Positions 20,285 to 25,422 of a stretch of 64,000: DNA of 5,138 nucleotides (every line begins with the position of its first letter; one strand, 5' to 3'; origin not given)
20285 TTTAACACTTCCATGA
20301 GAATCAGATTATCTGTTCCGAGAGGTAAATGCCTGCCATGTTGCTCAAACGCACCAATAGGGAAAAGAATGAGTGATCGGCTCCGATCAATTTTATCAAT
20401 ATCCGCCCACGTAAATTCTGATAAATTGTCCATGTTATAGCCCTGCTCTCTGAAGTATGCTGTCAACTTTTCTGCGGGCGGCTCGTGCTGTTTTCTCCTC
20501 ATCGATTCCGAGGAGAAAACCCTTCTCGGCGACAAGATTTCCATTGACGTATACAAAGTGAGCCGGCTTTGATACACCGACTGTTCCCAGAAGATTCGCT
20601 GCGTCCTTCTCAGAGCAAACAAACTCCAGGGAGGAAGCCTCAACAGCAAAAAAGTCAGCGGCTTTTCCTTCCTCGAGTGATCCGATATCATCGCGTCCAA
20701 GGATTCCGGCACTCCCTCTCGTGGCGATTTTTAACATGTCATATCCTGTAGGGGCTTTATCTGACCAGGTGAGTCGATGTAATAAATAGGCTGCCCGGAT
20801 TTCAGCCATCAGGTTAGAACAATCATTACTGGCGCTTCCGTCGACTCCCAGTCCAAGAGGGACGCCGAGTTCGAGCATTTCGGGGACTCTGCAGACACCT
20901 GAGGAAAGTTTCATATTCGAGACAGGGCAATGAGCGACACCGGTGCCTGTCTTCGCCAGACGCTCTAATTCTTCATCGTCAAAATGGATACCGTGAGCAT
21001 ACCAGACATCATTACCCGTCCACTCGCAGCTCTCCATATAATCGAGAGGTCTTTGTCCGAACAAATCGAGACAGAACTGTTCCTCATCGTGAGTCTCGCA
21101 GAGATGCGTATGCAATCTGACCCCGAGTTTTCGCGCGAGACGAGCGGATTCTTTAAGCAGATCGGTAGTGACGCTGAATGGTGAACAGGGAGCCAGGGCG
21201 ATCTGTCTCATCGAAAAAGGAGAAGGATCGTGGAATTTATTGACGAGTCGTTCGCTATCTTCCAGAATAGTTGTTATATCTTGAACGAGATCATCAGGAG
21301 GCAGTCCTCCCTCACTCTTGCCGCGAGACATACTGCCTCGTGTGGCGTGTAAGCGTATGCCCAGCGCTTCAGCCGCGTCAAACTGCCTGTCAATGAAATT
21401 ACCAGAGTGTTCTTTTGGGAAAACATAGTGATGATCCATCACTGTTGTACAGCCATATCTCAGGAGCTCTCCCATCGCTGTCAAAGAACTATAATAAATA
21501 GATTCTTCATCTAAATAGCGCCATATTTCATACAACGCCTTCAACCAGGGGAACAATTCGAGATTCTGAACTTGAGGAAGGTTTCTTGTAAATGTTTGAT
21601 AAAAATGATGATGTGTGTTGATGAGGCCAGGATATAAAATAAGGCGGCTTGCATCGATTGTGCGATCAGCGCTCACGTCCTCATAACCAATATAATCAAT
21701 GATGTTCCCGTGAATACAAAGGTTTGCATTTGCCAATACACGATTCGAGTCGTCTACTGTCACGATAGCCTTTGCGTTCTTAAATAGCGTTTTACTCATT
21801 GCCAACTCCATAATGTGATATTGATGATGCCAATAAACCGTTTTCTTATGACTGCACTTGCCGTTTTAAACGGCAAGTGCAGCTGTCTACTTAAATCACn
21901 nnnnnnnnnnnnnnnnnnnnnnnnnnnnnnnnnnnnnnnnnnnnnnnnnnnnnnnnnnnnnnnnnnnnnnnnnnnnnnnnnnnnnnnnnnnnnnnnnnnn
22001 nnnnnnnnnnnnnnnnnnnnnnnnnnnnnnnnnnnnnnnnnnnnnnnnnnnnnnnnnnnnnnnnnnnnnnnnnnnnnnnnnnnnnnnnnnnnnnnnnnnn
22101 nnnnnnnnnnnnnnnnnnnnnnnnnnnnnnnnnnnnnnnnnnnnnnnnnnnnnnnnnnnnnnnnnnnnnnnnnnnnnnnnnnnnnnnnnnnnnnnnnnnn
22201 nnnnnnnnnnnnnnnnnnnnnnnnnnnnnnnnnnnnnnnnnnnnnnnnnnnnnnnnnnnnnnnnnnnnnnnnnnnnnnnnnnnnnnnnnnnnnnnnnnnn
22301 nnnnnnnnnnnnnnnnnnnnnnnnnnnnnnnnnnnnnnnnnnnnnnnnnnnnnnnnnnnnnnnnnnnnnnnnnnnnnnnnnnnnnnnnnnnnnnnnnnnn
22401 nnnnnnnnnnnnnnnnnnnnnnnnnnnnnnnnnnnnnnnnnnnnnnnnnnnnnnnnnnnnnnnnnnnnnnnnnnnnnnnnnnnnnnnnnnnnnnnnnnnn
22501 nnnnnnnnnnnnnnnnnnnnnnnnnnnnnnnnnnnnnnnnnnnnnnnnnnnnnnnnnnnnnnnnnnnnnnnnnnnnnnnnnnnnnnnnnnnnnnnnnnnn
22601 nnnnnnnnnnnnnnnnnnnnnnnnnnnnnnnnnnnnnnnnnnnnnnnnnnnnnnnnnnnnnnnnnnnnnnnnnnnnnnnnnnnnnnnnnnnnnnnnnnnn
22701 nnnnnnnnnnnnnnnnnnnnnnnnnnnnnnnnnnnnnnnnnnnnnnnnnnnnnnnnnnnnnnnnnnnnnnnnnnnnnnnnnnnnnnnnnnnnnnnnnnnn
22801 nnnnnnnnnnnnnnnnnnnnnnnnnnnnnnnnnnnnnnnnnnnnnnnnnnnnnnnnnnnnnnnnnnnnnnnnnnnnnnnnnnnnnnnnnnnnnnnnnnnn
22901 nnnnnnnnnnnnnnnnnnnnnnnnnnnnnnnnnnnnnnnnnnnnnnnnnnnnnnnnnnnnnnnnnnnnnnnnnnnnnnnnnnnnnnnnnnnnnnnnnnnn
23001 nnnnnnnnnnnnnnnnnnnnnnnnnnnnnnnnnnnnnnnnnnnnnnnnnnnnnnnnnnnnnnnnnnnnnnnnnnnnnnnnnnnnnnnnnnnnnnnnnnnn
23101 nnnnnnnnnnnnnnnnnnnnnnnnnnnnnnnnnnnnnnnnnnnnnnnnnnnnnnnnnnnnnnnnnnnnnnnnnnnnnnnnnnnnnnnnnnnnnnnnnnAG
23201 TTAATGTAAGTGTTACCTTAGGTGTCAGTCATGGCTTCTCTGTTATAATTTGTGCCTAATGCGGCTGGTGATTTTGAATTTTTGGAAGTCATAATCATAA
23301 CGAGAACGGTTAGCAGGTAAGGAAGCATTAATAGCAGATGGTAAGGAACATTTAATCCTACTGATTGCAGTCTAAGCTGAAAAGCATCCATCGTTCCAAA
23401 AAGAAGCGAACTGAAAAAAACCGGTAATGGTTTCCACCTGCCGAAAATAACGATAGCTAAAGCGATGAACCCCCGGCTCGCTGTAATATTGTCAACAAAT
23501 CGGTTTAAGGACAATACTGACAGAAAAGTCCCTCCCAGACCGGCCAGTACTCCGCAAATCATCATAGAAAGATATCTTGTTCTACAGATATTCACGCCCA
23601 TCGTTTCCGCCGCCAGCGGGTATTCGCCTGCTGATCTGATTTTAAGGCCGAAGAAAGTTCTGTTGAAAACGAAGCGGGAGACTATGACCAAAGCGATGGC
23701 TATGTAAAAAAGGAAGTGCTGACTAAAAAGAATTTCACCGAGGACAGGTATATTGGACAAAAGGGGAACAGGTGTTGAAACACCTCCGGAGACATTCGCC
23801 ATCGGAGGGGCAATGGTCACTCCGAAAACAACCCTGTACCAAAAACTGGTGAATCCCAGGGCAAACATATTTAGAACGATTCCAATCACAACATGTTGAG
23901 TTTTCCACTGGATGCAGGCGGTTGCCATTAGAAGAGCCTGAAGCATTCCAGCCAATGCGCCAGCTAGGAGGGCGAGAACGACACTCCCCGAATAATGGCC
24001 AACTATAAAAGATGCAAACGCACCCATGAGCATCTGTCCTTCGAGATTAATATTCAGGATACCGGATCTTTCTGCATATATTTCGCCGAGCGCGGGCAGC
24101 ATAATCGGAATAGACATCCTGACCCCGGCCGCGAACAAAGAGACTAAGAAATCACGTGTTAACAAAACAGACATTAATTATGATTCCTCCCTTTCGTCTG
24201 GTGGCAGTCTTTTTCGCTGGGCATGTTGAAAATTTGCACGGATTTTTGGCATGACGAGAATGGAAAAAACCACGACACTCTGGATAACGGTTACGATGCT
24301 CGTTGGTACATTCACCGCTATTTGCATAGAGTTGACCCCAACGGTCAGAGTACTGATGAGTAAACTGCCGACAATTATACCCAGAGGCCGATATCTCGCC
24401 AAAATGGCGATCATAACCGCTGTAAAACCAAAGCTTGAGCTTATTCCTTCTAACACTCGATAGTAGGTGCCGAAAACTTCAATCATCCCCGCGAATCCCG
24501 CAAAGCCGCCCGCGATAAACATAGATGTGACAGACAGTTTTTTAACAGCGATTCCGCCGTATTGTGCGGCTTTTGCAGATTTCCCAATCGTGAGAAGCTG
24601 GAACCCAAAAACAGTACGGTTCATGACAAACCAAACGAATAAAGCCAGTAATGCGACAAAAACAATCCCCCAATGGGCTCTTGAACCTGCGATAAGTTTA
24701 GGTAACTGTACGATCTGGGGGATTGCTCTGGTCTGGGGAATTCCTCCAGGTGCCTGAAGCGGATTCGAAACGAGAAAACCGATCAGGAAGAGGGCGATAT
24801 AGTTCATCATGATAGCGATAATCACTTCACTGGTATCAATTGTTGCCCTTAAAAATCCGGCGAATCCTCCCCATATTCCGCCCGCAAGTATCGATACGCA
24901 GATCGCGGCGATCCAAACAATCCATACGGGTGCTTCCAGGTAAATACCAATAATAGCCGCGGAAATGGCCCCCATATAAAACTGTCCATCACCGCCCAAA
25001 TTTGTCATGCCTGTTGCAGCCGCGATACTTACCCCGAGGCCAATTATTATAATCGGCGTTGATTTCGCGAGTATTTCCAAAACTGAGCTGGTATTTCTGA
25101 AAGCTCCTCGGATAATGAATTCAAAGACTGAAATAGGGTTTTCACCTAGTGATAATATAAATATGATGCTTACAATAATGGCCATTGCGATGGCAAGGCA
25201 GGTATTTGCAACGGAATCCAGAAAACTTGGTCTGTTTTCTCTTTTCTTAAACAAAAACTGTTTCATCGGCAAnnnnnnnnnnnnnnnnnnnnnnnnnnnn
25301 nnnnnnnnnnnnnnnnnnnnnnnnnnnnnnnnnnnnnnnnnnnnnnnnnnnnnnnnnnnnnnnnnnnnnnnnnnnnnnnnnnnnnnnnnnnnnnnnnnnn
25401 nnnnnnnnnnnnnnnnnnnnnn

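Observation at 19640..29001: Sharply AT-richer ~9.3 kb block wedged between two convergent host genes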

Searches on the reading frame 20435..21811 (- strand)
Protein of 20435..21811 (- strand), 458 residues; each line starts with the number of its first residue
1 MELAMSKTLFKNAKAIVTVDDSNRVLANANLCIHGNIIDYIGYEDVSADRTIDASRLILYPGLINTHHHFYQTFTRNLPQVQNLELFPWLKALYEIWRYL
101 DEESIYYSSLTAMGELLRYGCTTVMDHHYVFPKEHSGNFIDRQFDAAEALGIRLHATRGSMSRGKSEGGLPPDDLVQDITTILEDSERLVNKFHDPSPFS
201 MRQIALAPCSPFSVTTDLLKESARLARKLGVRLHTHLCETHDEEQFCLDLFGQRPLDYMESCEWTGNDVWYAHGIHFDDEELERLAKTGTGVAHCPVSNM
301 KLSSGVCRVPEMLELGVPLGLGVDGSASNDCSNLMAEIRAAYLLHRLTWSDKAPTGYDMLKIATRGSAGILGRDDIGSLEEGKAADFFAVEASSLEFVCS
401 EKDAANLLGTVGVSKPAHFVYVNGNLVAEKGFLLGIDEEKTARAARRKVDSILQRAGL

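Call 6: search_protein_families(library=pfam, proteins=[window:20435-21811:-])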
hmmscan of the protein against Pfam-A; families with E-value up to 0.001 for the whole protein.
window:20435-21811:- (458 aa): 2 families
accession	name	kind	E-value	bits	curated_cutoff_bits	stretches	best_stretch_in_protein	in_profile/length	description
PF01979.26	Amidohydro_1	-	1.9e-59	202.1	25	1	58-425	1-343/345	Amidohydrolase family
PF07969.17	Amidohydro_3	-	1.1e-15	58.5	29.7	1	111-426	163-470/472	Amidohydrolase family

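Call 7: search_protein_families(library=ncbifam, proteins=[window:20435-21811:-], max_evalue=0.00001)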
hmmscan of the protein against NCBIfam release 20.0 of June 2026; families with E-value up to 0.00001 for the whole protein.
window:20435-21811:- (458 aa): 29 families (the best 25 are shown)
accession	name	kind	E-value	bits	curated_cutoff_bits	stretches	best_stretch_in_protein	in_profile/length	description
NF006055.0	PRK08203.1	equivalog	3e-173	576.6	532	1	5-455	3-453/455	8-oxoguanine deaminase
NF009059.0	PRK12393.1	equivalog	1.5e-111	373.3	543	1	4-456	3-459/460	amidohydrolase family protein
NF005557.0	PRK07228.1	equivalog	3.2e-77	260.1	522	1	8-457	3-442/445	5'-deoxyadenosine deaminase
NF006549.0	PRK09045.1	equivalog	4.6e-63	213.4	540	1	11-448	12-435/444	TRZ/ATZ family hydrolase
NF004701.0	PRK06038.1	equivalog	1.6e-55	188.6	609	1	5-454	3-428/432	N-ethylammeline chlorohydrolase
NF006252.0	PRK08393.1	equivalog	1.2e-48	166.2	617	1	23-447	15-418/424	N-ethylammeline chlorohydrolase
NF012037.0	PRK15493.1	equivalog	1e-47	162.9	779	1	7-448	2-429/435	bifunctional S-methyl-5'-thioadenosine deaminase/S-adenosylhomocysteine deaminase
NF005211.0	PRK06687.1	equivalog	1.7e-47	162.2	703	1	15-436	8-417/419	TRZ/ATZ family protein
NF005540.0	PRK07203.1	equivalog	9.5e-47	159.6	444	1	9-455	3-441/444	putative aminohydrolase SsnA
NF004995.0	PRK06380.1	subfamily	9.9e-47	159.8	567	1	8-444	3-415/418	metal-dependent hydrolase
NF006679.0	PRK09228.1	subfamily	3.8e-45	154.4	351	1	20-397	23-392/433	guanine deaminase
NF006681.0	PRK09229.1-2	equivalog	3.6e-44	151.2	362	1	44-434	37-431/451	formimidoylglutamate deiminase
NF006056.0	PRK08204.1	subfamily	1.2e-43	149.6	391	1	5-456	2-444/449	hypothetical protein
TIGR03314.1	Se_ssnA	subfamily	1.4e-43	149.4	455.5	1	9-455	2-440/441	putative selenium metabolism protein SsnA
TIGR02967.1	guan_deamin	equivalog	1.7e-43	149.1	375.4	1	52-394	36-364/401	guanine deaminase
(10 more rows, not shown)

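Call 41: search_solved_structures(query=window:20435-21811:-, max_evalue=1e-20)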
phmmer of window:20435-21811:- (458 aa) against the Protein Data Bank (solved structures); distinct sequences matched with E-value up to 1e-20: 19.
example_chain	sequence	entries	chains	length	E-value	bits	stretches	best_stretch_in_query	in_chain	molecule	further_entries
7ww2_A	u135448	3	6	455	4.9e-121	407.7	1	8-443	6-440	8-oxoguanine deaminase | Hydroxydechloroatrazine ethylaminohydrolase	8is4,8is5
3hpa_A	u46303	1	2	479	2.1e-120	405.6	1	7-437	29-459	AMIDOHYDROLASE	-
5hme_A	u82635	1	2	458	1.3e-75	258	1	9-430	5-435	Triazine hydrolase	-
3ls9_A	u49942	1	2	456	1.8e-75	257.5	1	10-430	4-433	Triazine hydrolase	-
4l9x_A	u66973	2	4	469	3e-75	256.8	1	9-430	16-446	Triazine hydrolase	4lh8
5hmf_A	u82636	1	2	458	3.3e-75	256.7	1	9-430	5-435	Triazine hydrolase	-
3lsb_A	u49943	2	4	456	4.6e-75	256.2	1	10-430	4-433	Triazine hydrolase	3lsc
5hmd_A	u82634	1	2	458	5.6e-75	255.9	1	9-430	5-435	Triazine hydrolase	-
2paj_A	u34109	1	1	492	4.5e-73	249.6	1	7-454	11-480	putative cytosine/guanine deaminase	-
4f0r_A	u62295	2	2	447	3.5e-44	154.4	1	204-444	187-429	5-methylthioadenosine/S-adenosylhomocysteine deaminase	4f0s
3lnp_A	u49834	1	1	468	3.4e-42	147.9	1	46-446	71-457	Amidohydrolase family Protein OLEI01672_1_465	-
4dyk_A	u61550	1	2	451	1.5e-35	126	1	55-446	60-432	AMIDOHYDROLASE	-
4gbd_A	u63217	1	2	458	1.5e-35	126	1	55-446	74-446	Putative uncharacterized protein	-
4v1x_A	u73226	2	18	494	1.9e-31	112.4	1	12-457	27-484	ATRAZINE CHLOROHYDROLASE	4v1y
4dzh_A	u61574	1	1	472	9.9e-31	110.1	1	202-398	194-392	AMIDOHYDROLASE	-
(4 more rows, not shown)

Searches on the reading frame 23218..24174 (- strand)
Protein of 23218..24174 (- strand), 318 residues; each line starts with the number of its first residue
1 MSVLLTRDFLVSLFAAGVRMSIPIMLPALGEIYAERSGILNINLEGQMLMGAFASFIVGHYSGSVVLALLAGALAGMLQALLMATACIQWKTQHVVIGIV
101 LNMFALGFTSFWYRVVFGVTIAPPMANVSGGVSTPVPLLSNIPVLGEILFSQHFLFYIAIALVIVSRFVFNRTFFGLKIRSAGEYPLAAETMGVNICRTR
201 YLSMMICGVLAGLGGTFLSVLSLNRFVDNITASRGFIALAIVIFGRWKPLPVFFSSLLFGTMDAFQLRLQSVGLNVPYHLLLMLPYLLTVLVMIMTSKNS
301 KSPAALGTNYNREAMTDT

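Call 6: search_protein_families(library=pfam, proteins=[window:23218-24174:-])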
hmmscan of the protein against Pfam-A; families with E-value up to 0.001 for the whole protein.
window:23218-24174:- (318 aa): 1 family
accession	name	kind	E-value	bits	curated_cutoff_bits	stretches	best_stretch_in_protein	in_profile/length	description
PF02653.21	BPD_transp_2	-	2.3e-34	119.2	26.8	1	16-291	4-267/269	Branched-chain amino acid transport system / permease component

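Call 7: search_protein_families(library=ncbifam, proteins=[window:23218-24174:-], max_evalue=0.00001)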
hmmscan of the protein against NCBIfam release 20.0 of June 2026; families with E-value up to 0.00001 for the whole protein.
window:23218-24174:- (318 aa): 3 families
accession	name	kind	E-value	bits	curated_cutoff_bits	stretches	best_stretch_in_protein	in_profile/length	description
NF047928.1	ABC_B6_perm_1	equivalog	5.3e-71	239.3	465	1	1-313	1-309/311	putative B6 ABC transporter permease subunit 1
NF047929.1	ABC_B6_perm_2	equivalog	3e-11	43.1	400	1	18-291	50-322/337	putative B6 ABC transporter permease subunit 2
TIGR03622.1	urea_t_UrtB_arc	equivalog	2.2e-06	27.2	374.25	1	37-237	28-221/284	urea ABC transporter, permease protein UrtB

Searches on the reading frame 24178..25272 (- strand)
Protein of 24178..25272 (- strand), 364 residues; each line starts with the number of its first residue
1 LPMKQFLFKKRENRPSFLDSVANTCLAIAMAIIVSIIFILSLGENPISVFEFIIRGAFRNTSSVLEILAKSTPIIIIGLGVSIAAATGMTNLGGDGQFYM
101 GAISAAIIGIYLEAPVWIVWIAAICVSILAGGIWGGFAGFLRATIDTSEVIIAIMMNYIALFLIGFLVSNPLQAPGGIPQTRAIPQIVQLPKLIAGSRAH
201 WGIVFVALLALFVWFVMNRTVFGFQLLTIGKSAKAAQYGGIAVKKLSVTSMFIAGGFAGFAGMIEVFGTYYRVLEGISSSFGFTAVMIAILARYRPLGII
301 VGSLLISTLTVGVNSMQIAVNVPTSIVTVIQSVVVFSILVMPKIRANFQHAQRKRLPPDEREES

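Call 6: search_protein_families(library=pfam, proteins=[window:24178-25272:-])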
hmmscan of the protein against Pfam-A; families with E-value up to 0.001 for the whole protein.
window:24178-25272:- (364 aa): 1 family
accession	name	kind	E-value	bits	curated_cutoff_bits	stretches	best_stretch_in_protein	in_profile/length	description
PF02653.21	BPD_transp_2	-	7.5e-38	130.6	26.8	1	64-336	2-266/269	Branched-chain amino acid transport system / permease component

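Call 7: search_protein_families(library=ncbifam, proteins=[window:24178-25272:-], max_evalue=0.00001)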
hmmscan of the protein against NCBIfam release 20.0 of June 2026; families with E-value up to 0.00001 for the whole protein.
window:24178-25272:- (364 aa): 2 families
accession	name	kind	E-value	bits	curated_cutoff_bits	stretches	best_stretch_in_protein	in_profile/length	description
NF047929.1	ABC_B6_perm_2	equivalog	4.6e-48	164.1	400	1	21-341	3-325/337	putative B6 ABC transporter permease subunit 2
NF047928.1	ABC_B6_perm_1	equivalog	1.6e-15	57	465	1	62-348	12-298/311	putative B6 ABC transporter permease subunit 1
